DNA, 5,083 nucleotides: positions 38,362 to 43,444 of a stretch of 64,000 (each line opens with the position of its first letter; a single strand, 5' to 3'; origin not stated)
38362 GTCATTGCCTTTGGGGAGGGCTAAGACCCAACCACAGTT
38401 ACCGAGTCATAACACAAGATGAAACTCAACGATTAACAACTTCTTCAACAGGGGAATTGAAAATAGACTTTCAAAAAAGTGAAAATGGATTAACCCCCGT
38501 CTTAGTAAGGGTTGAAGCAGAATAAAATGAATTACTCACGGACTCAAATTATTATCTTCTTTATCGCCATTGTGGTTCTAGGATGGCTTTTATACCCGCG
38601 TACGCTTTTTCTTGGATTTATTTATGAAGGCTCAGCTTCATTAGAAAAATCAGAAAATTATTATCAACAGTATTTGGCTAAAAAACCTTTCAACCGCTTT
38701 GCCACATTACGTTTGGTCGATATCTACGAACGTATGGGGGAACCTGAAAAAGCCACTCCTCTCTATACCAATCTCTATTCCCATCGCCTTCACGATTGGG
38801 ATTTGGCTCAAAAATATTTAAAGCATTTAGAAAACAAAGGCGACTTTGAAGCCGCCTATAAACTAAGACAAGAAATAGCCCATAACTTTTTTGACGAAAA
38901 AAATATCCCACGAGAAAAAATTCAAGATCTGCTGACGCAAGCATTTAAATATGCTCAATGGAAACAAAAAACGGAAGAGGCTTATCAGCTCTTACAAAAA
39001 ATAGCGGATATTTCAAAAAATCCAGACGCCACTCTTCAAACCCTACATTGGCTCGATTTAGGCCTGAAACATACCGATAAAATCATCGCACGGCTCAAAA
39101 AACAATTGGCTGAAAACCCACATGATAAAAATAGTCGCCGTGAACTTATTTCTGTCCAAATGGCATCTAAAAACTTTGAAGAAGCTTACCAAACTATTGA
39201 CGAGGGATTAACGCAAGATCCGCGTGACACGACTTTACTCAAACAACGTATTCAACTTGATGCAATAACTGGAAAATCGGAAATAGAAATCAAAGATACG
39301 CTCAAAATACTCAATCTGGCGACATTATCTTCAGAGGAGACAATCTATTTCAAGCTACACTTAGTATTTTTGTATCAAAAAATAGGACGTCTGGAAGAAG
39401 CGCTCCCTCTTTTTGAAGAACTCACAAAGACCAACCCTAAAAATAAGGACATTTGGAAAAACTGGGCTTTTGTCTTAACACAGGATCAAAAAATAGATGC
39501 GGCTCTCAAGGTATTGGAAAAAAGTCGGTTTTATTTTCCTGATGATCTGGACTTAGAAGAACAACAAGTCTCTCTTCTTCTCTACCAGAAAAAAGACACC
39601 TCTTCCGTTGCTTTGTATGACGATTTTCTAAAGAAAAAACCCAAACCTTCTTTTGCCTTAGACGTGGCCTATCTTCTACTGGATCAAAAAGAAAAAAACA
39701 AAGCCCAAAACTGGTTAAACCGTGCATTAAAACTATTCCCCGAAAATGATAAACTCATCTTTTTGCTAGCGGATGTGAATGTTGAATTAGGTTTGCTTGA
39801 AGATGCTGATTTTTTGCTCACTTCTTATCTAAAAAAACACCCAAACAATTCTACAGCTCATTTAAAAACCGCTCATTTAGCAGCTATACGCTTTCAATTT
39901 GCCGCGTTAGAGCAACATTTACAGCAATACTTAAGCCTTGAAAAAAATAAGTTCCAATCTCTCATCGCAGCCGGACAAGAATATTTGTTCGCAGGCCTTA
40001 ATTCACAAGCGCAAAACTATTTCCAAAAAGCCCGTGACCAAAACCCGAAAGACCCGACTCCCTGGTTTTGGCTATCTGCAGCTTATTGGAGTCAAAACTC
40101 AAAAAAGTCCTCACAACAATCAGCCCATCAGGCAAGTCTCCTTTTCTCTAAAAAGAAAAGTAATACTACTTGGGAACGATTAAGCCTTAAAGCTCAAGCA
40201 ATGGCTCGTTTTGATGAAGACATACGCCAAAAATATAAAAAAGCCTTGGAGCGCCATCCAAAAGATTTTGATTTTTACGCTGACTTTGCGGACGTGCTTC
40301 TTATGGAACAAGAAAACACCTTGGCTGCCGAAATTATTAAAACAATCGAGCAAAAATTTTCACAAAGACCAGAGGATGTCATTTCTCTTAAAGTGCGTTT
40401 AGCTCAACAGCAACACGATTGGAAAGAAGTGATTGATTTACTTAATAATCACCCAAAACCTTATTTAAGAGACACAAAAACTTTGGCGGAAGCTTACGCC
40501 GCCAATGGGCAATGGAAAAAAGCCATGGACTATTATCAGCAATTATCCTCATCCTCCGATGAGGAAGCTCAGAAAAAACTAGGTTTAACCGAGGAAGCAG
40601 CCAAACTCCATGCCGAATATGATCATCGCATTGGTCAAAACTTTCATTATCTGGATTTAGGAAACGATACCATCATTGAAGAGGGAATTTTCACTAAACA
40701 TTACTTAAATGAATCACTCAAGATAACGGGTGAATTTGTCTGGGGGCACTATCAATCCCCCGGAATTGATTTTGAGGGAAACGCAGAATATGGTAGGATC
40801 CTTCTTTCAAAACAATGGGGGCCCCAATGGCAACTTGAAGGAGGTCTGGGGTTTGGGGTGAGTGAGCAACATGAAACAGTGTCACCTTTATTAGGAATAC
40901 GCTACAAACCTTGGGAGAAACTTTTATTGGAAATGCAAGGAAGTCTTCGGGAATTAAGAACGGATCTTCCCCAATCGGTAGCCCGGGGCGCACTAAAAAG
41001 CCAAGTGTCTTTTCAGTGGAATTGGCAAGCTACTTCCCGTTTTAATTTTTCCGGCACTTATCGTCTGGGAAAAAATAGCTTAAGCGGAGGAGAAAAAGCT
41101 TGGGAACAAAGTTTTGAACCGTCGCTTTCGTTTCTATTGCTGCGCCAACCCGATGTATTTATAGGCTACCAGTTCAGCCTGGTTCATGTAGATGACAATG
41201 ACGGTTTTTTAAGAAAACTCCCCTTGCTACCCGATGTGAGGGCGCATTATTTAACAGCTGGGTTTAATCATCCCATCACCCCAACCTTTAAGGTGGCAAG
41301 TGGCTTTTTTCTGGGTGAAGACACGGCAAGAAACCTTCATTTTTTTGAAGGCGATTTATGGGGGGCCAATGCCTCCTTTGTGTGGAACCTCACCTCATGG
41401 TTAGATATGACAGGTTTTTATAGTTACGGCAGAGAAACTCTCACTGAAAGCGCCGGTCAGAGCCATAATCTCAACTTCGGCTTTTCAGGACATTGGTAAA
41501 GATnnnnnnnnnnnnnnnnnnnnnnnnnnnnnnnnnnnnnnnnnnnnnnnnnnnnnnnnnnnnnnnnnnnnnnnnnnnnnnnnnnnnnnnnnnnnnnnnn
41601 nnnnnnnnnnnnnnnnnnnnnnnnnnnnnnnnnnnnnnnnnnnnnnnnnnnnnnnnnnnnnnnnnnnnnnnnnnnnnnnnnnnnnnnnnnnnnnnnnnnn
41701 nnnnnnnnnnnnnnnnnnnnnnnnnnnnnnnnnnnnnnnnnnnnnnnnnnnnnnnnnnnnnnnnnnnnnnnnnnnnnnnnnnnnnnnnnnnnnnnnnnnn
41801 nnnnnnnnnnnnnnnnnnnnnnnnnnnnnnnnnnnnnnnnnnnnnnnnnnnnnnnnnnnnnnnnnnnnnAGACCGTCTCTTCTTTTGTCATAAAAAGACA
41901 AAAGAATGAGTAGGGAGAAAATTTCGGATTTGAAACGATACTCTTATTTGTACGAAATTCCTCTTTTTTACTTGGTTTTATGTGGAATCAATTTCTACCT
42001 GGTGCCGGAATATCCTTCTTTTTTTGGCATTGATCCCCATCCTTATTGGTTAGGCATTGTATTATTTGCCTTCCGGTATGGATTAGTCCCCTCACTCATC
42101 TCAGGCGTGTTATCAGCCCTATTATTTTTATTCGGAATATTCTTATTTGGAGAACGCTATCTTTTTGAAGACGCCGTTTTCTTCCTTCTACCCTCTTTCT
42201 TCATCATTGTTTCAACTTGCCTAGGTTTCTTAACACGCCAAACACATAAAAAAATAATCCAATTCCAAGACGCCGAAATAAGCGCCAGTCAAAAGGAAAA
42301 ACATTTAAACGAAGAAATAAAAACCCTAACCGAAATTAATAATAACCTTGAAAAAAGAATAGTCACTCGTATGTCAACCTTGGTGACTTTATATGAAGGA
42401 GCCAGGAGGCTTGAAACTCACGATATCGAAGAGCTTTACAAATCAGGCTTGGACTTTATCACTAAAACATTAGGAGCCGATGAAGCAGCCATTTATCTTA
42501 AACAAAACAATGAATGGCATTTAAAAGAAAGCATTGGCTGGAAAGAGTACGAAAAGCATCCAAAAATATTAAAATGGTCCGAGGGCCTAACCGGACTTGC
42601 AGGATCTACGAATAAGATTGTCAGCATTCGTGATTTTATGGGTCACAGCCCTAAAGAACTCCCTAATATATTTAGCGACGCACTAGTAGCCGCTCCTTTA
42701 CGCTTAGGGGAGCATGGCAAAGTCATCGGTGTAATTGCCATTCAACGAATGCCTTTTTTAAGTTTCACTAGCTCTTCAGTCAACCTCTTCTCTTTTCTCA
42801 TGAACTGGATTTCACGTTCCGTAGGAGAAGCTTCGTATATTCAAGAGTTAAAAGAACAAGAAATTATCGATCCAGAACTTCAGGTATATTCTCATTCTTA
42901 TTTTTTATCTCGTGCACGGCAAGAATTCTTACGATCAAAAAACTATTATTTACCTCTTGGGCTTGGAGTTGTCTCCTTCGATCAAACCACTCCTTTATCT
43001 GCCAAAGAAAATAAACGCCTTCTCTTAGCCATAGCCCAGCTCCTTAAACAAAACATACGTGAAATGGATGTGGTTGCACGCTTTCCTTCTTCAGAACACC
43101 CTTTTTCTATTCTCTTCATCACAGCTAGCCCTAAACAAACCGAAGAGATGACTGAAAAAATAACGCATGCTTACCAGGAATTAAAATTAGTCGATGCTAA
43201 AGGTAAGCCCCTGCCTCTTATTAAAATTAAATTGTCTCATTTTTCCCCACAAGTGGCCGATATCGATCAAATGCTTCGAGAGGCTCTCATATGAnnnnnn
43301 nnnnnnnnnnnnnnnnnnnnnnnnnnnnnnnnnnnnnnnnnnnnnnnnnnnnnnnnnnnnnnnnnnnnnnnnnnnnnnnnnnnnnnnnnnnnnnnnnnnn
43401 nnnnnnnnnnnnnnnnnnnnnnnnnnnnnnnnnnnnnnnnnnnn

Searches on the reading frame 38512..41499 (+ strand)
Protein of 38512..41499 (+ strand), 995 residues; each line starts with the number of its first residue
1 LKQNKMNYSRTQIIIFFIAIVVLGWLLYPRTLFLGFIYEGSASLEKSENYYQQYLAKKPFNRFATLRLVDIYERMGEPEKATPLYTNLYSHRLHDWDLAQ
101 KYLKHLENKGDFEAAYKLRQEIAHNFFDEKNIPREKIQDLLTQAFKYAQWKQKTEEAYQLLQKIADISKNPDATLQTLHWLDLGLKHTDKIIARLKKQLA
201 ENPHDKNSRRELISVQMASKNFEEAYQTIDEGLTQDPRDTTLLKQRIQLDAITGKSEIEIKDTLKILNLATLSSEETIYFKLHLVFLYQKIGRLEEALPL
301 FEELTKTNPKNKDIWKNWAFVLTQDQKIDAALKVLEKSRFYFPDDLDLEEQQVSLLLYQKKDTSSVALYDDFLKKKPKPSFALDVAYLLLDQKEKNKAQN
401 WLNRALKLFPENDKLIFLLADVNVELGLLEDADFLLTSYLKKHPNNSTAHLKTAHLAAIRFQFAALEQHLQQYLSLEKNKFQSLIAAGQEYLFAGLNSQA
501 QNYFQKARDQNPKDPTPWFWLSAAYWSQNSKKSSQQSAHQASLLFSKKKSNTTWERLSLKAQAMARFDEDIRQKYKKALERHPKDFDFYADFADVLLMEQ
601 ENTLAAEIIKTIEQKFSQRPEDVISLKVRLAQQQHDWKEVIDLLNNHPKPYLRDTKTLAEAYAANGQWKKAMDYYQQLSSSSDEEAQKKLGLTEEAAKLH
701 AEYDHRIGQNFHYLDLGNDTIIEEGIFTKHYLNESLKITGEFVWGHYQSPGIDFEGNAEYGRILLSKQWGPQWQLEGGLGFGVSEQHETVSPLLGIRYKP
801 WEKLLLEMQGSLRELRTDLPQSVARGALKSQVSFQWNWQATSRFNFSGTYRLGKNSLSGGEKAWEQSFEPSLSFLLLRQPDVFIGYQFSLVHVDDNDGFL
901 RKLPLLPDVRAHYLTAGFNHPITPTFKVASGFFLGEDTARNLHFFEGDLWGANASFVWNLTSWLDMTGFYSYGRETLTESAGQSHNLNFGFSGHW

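Call 6: search_protein_families(library=pfam, proteins=[window:38512-41499:+], max_evalue=0.01)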
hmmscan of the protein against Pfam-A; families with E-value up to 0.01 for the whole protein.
window:38512-41499:+ (995 aa): 21 families
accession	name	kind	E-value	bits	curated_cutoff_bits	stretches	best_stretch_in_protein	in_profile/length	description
PF14559.12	TPR_19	-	1.9e-34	118.2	25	3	188-240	7-59/68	Tetratricopeptide repeat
PF13428.12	TPR_14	-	2e-30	102.6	23.5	2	282-319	5-42/44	Tetratricopeptide repeat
PF13432.12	TPR_16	-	1.4e-19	70.6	32.7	1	486-530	2-46/65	Tetratricopeptide repeat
PF07719.23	TPR_2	-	5.6e-14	51.5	27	0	657-677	6-26/34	Tetratricopeptide repeat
PF13176.12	TPR_7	-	1.1e-12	47.4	27.9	0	658-680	5-27/36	Tetratricopeptide repeat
PF11846.14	Wzy_C_2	-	6e-12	46.4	28.5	1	365-414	132-181/191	Virulence factor membrane-bound polymerase, C-terminal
PF13431.12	TPR_17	-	1.3e-11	44.2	24.4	1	575-600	2-27/34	Tetratricopeptide repeat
PF13424.12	TPR_12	-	6.1e-08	33.2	30.1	0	656-677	49-70/77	Tetratricopeptide repeat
PF00515.34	TPR_1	-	1.2e-07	31.7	27.8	0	658-677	7-26/34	Tetratricopeptide repeat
PF03704.23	BTAD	-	3.3e-07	31.2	22.1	0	290-351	74-135/146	Bacterial transcriptional activator domain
PF13414.12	TPR_11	-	3.8e-07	30.1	26.8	0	497-528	10-41/42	TPR repeat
PF12895.13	ANAPC3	-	7.2e-07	29.8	27.2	1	369-434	12-77/82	Anaphase-promoting complex, cyclosome, subunit 3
PF23914.1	TPR_CcmH_CycH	-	9.9e-07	29.2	42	0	572-641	70-141/158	Cytochrome c-type biogenesis protein H TPR domain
PF13181.12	TPR_8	-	3.4e-06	27.2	25.7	0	386-412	8-34/34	Tetratricopeptide repeat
PF13371.12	TPR_9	-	0.00023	21.6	35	0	393-451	9-67/73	Tetratricopeptide repeat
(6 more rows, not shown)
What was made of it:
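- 38512..41499 (+): PelB-like TPR protein, 995 aa, with a presumed porin-like C-terminal region. Many TPR families, e.g. TPR_19 at 118 bits (call 6).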

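Call 7: search_protein_families(library=ncbifam, proteins=[window:38512-41499:+], max_evalue=0.01)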
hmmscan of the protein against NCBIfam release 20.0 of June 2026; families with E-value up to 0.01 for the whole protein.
window:38512-41499:+ (995 aa): 11 families
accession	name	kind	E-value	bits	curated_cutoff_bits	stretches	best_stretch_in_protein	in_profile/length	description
TIGR02917.1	PEP_TPR_lipo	equivalog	3.9e-39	134.2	312.2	3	33-412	470-836/899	XrtA/PEP-CTERM system TPR-repeat protein PrsT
NF052415.1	T3SS_chap_SctY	equivalog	2.4e-12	47.3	70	0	287-337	15-65/106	type III secretion apparatus assembly chaperone SctY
TIGR03939.1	PGA_TPR_OMP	equivalog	8.6e-11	40.8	366.65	2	292-487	33-228/800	poly-beta-1,6 N-acetyl-D-glucosamine export porin PgaA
NF040959.1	MamA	equivalog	2.1e-10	40.4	200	1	288-422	47-182/204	magnetosome protein MamA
TIGR02521.1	type_IV_pilW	equivalog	3.1e-10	40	154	0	283-337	70-124/234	type IV pilus biogenesis/stability protein PilW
NF033920.0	C39_PA2778_fam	equivalog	5.4e-09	35.8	150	0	281-338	193-250/255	PA2778 family cysteine peptidase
NF052400.1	M48_BAM_BepA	equivalog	2e-08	33.5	570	1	357-451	318-413/483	beta-barrel assembly-enhancing protease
TIGR02552.1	LcrH_SycD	equivalog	2e-06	27.5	104.8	0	291-333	31-73/136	SycD/LcrH family type III secretion system chaperone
NF033758.1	gliding_GltE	equivalog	1.2e-05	24.5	225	1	286-513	94-322/411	adventurous gliding motility TPR repeat lipoprotein GltE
NF002725.1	PRK02603.1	equivalog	0.00066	19.7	143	0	471-555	59-144/173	photosystem I assembly protein Ycf3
NF033762.1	social_mot_Tgl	equivalog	0.00079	18.8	225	0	148-334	41-226/252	social motility TPR repeat lipoprotein Tgl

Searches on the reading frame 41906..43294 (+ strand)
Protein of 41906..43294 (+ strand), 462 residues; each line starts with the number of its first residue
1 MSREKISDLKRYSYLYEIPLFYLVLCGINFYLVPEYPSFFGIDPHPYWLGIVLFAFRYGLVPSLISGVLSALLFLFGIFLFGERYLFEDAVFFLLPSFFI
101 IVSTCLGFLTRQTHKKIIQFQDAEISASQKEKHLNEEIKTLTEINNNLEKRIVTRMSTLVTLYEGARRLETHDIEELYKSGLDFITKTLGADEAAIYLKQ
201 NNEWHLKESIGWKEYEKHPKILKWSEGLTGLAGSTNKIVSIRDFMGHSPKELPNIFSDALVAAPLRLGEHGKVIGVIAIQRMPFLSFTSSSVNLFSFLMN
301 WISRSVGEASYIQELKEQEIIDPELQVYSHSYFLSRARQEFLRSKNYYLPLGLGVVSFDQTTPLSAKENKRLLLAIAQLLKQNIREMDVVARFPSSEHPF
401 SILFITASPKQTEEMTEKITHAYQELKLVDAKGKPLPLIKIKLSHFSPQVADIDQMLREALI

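Call 6: search_protein_families(library=pfam, proteins=[window:41906-43294:+], max_evalue=0.01)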
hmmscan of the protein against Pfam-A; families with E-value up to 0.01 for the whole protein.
window:41906-43294:+ (462 aa): 5 families
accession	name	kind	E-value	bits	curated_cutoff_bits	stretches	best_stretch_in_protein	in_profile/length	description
PF13492.12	GAF_3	-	2.2e-09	38.3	27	1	173-303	1-124/129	GAF domain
PF01590.32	GAF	-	7.4e-09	36.7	22.4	1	173-304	1-131/133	GAF domain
PF13185.12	GAF_2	-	1.7e-05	25.5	28.6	1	171-300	1-129/136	GAF domain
PF00990.26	GGDEF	-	0.00014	22.1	23.8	1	371-460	57-147/161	Diguanylate cyclase, GGDEF domain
PF13493.11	DUF4118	-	0.0056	16.9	28.4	0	47-116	31-100/107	Domain of unknown function (DUF4118)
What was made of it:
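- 41906..43294 (+): PelD-like c-di-GMP receptor: TM segments, GAF, degenerate GGDEF. GAF_3 38 bits and GGDEF 22 bits (call 6).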

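Call 7: search_protein_families(library=ncbifam, proteins=[window:41906-43294:+], max_evalue=0.01)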
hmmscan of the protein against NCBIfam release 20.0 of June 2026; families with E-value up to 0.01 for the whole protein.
window:41906-43294:+ (462 aa): 4 families
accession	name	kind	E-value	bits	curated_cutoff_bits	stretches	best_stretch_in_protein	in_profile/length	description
NF047654.1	DiguCycDgcRLepto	equivalog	1.1e-06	27.7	500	1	313-434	127-250/295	diguanylate cyclase DgcR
NF038266.1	diguan_SiaD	equivalog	5e-05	22.8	290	1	371-457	150-234/252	biofilm regulation diguanylate cyclase SiaD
TIGR00254.1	GGDEF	domain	6.9e-05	22.6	37.4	1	367-460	57-149/168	diguanylate cyclase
NF041606.1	dguan_cyc_DgcA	equivalog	0.0093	14.9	370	0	373-456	236-317/340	diguanylate cyclase DgcA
